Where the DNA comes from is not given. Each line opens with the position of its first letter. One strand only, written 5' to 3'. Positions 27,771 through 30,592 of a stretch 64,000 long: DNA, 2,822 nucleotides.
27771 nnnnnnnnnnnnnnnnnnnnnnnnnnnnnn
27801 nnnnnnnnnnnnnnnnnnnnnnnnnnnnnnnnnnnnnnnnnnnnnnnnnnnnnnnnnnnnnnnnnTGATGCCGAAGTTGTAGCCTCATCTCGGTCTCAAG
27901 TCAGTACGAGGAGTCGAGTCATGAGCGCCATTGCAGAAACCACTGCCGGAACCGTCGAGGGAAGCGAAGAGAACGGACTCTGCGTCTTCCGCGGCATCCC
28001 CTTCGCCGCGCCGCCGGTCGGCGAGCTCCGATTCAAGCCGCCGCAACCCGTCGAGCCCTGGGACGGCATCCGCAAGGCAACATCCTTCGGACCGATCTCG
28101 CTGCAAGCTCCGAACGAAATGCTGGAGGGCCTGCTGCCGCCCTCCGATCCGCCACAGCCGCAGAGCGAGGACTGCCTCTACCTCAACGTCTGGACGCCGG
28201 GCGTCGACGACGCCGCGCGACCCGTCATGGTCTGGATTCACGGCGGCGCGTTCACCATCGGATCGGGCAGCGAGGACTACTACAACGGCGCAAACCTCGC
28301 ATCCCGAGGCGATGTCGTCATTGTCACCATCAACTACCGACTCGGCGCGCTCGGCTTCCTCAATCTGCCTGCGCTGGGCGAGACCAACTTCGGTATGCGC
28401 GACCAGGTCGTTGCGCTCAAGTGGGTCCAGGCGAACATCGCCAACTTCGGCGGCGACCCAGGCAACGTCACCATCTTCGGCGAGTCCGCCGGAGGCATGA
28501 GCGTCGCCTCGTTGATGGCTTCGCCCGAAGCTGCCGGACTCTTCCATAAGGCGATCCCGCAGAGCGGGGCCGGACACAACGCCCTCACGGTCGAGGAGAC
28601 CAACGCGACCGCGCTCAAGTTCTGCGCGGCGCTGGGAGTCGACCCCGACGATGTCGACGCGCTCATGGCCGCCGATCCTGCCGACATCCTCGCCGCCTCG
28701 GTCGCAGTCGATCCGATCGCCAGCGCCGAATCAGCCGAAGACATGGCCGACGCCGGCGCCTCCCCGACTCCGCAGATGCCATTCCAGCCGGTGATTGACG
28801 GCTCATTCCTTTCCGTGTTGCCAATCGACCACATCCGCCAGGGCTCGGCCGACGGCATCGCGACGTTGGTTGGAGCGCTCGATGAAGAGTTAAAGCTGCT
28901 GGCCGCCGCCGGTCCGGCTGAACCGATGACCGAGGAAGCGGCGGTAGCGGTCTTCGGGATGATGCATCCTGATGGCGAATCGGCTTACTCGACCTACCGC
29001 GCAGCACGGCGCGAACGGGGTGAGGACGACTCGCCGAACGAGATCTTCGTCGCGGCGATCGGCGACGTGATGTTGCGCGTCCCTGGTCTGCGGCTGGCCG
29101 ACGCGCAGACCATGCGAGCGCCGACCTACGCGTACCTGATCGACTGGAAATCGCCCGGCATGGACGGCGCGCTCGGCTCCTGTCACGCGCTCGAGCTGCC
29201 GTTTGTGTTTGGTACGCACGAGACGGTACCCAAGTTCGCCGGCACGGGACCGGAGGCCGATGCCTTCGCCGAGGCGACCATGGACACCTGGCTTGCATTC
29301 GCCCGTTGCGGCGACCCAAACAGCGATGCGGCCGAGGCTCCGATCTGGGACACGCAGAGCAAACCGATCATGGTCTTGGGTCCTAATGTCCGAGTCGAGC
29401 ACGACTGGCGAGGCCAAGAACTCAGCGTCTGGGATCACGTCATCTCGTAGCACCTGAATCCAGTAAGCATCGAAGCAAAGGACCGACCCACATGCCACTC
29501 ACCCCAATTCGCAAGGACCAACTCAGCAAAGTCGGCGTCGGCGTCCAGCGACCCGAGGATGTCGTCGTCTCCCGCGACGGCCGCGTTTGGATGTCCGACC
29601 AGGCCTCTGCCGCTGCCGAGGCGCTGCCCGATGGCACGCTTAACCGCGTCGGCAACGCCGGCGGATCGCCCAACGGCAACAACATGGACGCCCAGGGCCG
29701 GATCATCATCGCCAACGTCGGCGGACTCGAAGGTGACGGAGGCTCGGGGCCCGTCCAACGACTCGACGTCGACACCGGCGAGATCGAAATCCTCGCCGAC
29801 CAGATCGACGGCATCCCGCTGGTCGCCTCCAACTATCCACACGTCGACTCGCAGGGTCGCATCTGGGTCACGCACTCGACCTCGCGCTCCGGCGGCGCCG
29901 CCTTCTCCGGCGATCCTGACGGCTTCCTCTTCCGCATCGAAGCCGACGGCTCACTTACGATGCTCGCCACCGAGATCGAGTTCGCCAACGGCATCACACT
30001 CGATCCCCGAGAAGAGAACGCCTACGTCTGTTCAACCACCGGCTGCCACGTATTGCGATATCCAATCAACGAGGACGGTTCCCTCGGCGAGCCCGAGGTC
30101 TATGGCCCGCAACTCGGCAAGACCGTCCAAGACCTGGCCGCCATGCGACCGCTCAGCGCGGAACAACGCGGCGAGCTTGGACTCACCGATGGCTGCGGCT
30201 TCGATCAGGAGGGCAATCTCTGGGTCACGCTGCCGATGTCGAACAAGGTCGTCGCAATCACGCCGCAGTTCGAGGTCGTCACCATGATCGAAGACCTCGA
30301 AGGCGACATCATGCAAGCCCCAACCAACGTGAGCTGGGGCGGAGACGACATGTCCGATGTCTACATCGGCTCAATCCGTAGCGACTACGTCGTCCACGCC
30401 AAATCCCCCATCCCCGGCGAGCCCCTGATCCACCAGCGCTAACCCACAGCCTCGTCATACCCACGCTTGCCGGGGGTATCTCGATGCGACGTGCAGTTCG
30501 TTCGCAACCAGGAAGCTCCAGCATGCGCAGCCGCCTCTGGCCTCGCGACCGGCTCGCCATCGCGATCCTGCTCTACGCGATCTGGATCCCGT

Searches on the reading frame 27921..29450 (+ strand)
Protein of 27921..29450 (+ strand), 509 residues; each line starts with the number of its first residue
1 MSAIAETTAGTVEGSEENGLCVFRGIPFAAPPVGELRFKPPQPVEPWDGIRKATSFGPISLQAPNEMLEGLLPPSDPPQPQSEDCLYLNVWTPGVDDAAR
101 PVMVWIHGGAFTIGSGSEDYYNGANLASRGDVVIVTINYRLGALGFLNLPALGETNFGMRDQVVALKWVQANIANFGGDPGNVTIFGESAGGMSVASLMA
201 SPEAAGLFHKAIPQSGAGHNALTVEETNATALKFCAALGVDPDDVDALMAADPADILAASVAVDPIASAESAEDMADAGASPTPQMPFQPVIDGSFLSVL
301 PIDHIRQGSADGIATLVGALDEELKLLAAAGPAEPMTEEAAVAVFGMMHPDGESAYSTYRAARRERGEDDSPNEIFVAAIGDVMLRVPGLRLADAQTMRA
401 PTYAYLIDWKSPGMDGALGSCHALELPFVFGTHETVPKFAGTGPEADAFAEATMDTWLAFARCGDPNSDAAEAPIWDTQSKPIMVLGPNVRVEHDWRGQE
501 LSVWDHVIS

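Call 78: search_protein_families(library=pfam, proteins=[window:27921-29450:+], max_evalue=0.00001)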
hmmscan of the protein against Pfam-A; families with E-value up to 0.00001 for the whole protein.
window:27921-29450:+ (509 aa): 3 families
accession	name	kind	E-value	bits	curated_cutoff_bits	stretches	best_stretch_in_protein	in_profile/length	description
PF00135.34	COesterase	-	1.8e-111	374.1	27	1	3-504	3-515/515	Carboxylesterase family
PF20434.5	BD-FAE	-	9.8e-12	45.3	26.8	1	88-206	1-113/215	BD-FAE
PF07859.19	Abhydrolase_3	-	2.9e-11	44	25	1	103-201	1-91/210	alpha/beta hydrolase fold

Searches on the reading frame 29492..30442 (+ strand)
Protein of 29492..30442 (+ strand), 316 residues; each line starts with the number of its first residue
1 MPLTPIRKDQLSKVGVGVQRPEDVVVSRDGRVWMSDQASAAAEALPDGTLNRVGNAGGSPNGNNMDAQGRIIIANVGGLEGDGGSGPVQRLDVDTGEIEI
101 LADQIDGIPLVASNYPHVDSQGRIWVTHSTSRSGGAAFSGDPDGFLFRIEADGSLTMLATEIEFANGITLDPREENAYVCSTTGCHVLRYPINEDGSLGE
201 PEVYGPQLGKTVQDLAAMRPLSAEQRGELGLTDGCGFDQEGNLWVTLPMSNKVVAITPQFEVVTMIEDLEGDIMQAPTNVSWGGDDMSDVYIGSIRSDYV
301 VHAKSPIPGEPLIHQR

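Call 78: search_protein_families(library=pfam, proteins=[window:29492-30442:+], max_evalue=0.00001)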
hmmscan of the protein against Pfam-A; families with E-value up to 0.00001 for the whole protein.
window:29492-30442:+ (316 aa): 1 family
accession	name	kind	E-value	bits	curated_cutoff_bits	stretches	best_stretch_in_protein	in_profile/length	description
PF08450.18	SGL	-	6.9e-28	98.3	26.3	1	60-295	42-245/246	SMP-30/Gluconolactonase/LRE-like region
